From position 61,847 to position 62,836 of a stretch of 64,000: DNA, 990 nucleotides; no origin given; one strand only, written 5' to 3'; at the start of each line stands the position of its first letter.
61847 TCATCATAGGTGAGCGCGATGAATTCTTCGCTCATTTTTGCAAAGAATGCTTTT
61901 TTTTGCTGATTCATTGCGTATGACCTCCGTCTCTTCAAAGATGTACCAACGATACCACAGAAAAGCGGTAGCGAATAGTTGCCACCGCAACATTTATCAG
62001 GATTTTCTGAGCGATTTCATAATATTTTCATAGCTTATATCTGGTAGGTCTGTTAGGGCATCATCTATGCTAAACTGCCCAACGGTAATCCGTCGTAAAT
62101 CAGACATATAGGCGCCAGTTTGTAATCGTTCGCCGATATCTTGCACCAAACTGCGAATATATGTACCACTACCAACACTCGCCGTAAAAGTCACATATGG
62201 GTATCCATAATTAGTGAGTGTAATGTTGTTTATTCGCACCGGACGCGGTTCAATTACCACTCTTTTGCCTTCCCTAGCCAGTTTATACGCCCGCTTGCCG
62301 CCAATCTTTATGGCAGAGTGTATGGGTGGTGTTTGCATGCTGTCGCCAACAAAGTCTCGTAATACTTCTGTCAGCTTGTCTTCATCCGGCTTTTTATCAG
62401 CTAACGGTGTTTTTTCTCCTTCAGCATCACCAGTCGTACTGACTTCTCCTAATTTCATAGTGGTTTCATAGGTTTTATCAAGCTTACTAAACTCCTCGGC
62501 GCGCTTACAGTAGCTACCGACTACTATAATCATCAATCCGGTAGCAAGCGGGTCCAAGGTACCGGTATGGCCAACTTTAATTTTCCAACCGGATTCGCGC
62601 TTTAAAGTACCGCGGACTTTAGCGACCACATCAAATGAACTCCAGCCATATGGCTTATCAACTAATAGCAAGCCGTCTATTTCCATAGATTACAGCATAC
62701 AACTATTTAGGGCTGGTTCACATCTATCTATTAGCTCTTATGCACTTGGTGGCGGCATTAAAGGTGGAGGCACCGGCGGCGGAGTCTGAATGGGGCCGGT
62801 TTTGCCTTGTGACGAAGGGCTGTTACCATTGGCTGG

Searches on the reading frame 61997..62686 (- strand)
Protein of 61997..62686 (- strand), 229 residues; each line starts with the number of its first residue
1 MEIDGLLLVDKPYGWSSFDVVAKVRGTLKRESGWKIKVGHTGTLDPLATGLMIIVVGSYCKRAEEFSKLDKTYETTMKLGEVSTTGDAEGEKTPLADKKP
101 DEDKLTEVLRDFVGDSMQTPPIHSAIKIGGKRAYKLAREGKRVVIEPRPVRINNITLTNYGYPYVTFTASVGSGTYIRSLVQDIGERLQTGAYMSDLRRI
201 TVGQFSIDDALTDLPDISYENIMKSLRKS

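Call 69: find_encoding_contigs(protein=window:61997-62686:-, flank=10000, max_places=1)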
Protein window:61997-62686:- (229 aa): no gene with exactly this product is on record in the collection.
